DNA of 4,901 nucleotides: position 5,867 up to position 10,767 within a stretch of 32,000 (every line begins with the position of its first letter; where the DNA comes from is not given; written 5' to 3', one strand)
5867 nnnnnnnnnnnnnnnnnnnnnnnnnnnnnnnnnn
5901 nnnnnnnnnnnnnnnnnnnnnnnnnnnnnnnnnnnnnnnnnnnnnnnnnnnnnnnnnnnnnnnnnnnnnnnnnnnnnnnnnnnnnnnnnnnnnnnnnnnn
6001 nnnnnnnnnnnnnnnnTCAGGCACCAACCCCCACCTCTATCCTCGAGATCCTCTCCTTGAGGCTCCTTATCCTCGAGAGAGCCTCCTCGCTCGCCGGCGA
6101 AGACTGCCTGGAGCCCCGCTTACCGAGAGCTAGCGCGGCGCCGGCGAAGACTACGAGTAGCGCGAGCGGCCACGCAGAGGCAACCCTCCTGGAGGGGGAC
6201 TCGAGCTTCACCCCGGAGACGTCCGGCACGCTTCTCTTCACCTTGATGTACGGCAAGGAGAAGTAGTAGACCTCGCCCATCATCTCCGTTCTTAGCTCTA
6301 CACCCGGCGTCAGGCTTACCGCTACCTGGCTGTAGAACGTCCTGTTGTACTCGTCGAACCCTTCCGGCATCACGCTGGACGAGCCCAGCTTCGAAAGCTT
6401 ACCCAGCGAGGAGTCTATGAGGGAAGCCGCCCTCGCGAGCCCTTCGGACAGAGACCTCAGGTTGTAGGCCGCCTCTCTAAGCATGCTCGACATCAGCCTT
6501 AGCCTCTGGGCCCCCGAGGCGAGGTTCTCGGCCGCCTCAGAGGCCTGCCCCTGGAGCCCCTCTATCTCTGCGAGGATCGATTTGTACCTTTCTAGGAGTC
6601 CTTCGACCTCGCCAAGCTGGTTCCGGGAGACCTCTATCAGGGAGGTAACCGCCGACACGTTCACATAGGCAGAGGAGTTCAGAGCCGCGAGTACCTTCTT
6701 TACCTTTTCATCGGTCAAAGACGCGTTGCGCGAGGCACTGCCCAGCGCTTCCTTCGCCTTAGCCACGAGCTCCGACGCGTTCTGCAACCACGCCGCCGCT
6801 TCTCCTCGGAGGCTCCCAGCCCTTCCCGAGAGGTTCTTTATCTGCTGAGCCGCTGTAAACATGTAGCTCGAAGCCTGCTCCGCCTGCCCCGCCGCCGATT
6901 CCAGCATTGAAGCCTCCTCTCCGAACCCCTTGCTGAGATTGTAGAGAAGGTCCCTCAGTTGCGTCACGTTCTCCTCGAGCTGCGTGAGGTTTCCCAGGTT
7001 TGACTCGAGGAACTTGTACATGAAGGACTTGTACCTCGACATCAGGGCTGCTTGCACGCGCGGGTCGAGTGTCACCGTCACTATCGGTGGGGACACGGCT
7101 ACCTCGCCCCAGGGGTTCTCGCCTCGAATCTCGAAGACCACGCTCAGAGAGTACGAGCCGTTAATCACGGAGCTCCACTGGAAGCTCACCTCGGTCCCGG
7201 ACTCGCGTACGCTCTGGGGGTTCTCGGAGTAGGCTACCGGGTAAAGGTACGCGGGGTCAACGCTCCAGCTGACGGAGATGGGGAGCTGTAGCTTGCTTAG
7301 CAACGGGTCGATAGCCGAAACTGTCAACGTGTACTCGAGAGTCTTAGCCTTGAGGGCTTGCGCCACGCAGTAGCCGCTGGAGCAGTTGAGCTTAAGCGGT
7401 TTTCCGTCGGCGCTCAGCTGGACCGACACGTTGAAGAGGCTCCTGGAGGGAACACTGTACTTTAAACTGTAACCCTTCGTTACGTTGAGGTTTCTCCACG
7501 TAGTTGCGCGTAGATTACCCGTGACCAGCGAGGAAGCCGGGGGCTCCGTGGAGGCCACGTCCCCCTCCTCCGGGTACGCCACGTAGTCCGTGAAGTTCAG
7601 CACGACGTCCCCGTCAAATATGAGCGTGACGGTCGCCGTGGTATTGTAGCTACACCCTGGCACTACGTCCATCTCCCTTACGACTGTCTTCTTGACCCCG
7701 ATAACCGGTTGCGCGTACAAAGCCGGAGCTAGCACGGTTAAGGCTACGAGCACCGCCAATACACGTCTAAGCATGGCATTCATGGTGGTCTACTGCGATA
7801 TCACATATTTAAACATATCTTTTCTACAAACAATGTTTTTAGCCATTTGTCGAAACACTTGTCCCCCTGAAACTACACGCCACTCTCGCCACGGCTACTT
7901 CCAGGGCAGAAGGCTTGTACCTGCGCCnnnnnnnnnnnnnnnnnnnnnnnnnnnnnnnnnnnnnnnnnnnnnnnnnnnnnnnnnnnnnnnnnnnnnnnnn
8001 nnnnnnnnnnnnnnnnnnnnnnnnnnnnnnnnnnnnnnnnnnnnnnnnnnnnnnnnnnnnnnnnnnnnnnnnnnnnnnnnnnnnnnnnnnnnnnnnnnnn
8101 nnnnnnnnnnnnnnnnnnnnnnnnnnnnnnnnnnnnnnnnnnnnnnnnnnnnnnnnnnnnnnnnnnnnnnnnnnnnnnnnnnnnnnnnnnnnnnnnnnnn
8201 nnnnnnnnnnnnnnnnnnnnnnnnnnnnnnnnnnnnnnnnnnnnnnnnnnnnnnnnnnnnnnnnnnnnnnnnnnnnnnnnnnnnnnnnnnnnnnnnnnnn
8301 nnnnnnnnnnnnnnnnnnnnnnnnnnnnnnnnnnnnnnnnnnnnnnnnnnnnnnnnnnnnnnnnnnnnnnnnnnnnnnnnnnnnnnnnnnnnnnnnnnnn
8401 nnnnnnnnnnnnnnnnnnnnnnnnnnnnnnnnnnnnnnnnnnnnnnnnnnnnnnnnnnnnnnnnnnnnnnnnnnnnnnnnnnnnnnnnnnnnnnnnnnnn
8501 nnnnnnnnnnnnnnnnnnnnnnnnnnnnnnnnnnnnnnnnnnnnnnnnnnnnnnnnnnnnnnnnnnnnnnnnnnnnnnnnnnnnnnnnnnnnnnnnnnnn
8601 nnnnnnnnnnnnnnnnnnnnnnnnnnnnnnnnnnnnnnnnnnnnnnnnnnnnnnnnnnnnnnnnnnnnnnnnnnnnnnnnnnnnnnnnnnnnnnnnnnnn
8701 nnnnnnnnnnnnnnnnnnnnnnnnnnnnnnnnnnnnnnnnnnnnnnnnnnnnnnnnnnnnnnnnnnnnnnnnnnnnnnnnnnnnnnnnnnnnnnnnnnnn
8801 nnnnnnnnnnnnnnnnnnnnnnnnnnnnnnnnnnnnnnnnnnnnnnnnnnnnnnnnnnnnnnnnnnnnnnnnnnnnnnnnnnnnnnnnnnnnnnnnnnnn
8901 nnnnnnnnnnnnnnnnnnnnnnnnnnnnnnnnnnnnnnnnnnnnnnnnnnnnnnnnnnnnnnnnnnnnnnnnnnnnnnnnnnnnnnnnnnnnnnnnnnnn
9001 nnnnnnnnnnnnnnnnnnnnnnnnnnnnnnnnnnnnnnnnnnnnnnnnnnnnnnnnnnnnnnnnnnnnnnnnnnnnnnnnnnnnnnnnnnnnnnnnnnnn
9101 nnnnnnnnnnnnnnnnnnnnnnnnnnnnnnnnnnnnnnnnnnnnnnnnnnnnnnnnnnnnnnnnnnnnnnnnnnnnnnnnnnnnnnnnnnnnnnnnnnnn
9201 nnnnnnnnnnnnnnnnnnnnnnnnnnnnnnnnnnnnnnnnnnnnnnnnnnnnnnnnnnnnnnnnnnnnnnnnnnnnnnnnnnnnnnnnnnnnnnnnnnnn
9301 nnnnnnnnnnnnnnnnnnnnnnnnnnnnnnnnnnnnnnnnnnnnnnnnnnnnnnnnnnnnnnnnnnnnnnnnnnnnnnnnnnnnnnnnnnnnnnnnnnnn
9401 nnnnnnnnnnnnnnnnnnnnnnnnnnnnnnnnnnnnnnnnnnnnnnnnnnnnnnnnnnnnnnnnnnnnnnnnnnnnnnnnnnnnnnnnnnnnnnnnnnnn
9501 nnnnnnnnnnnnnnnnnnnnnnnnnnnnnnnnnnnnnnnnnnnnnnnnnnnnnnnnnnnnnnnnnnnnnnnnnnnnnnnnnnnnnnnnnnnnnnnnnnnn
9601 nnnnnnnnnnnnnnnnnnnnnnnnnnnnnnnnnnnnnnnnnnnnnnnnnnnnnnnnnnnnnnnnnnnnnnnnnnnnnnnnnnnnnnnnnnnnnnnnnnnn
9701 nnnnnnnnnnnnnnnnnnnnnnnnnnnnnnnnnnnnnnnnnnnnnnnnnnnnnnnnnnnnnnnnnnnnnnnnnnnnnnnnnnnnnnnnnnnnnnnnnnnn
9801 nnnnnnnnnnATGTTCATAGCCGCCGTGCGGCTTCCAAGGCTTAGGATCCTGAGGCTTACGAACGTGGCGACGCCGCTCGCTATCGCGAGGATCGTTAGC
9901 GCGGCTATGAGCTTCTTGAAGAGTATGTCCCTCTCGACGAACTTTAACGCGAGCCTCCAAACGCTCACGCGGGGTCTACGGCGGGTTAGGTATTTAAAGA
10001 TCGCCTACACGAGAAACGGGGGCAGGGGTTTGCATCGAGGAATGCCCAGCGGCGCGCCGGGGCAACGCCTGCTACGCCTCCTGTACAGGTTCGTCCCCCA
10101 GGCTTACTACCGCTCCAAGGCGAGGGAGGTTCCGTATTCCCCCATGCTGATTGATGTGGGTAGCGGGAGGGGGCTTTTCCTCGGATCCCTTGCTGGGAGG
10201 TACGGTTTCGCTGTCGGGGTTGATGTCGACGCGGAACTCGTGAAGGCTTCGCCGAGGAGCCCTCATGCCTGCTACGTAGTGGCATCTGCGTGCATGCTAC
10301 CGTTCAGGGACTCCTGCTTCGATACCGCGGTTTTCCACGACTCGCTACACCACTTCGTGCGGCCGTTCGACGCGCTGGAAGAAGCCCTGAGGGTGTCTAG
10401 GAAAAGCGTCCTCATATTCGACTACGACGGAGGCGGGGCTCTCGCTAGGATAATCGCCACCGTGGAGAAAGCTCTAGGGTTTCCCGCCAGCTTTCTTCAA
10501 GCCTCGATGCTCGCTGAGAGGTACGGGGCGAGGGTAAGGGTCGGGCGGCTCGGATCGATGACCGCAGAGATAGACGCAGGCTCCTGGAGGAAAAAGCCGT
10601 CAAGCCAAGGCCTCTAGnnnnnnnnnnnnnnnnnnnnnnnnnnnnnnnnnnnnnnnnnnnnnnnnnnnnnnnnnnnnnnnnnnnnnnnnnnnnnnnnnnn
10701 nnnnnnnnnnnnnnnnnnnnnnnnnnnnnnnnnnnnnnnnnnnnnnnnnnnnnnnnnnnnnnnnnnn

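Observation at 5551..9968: MacB/FtsX-type ABC pair encoded beside a membrane-anchored coiled-coil ectoprotein: possible archaeal FtsEX-EnvC-like mechanotransmission module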

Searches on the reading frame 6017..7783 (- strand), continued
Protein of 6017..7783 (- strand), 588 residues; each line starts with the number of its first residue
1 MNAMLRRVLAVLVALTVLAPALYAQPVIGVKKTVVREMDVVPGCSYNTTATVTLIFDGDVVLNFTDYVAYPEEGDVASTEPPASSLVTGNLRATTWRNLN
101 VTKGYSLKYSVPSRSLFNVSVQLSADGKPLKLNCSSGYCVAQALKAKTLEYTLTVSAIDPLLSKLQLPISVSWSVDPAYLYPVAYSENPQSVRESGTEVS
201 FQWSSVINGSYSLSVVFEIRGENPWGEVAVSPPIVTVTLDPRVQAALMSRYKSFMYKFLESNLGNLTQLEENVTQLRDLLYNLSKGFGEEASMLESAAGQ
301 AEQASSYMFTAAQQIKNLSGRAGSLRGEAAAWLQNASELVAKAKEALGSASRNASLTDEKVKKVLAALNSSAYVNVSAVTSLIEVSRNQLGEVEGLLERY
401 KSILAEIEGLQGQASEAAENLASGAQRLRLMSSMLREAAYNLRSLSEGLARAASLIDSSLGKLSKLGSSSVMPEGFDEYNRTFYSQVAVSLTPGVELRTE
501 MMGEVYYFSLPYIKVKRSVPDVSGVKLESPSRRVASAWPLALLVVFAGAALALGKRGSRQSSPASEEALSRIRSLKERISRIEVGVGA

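Call 97: search_protein_families(library=pfam, proteins=[L001:10501-11580:+, L002:10351-11436:+], max_evalue=1)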
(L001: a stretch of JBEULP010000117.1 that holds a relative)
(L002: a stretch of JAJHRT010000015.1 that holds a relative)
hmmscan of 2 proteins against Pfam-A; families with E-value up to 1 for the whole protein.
L001:10501-11580:+ (359 aa): 8 families
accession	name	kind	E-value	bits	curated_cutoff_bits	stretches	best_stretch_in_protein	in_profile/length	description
PF00709.27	Adenylsucc_synt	-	0.034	13.3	27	1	119-257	62-196/416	Adenylosuccinate synthetase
PF22316.2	ABhydrolase-like_N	-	0.054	13.8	27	0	164-204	3-43/106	A/B hydrolase-like, N-terminal domain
PF05659.16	RPW8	-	0.057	13.5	30.4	1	121-171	33-83/139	Arabidopsis broad-spectrum mildew resistance protein RPW8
PF15684.10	AROS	-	0.15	13.1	27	1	99-202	14-117/129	Active regulator of SIRT1, or 40S ribosomal protein S19-binding 1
PF17004.11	SRP_TPR_like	-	0.24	11.9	35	0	251-285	20-53/109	Putative TPR-like repeat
PF14276.11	DUF4363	-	0.33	11.4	27.5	0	249-324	18-96/107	Domain of unknown function (DUF4363)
PF18293.6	Caprin-1_dimer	-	0.44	11.5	27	1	268-344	33-107/116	Caprin-1 dimerization domain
PF13374.12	TPR_10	-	0.84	10.2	27.5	0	79-98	9-28/42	Tetratricopeptide repeat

L002:10351-11436:+ (361 aa): 7 families
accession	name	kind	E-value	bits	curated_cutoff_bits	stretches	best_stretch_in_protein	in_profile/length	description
PF01637.24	ATPase_2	-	1.1e-11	45.4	33.2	1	18-253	2-220/225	ATPase domain predominantly from Archaea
PF13191.12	AAA_16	-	5.7e-09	37.1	32.6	1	21-159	6-145/167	AAA ATPase domain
PF21100.3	MCM_C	-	6.3e-09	36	27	1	293-347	4-57/64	MCM protein C-terminal winged helix-turn-helix domain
PF13173.12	AAA_14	-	1.6e-08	35.1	27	2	140-206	54-114/129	AAA domain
PF13401.12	AAA_22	-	5.7e-06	27.1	27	1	33-187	5-123/130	AAA domain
PF00482.28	T2SSF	-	0.19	12.2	25.2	1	289-341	27-75/125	Type II secretion system (T2SS), protein F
PF18052.6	Rx_N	-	0.64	10.6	27.7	0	277-339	2-63/93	Rx N-terminal domain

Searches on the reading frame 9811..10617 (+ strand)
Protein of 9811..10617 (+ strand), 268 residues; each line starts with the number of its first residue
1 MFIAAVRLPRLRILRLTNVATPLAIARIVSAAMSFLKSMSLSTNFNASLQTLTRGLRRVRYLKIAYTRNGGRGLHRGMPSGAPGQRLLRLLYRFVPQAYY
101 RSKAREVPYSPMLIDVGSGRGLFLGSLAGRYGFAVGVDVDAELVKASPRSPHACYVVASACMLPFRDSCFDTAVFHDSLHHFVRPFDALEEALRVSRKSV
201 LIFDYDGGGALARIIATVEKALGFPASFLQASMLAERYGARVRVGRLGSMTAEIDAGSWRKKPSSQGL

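Call 3: search_protein_families(library=pfam, proteins=[window:9811-10617:+], max_evalue=0.01)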
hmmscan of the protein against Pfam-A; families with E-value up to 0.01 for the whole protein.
window:9811-10617:+ (268 aa): 5 families
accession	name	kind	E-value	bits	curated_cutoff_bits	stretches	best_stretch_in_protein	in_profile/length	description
PF08241.18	Methyltransf_11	-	2.4e-14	54.2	21.2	1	114-198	1-89/95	Methyltransferase domain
PF13649.12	Methyltransf_25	-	2.8e-09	38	27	1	114-197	2-94/97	Methyltransferase domain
PF13847.12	Methyltransf_31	-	4.1e-05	23.8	27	1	113-202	7-107/145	Methyltransferase domain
PF08242.18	Methyltransf_12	-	0.00021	22.4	30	1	114-194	1-90/98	Methyltransferase domain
PF07021.18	MetW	-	0.00033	20.8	21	1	107-204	11-110/193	Methionine biosynthesis protein MetW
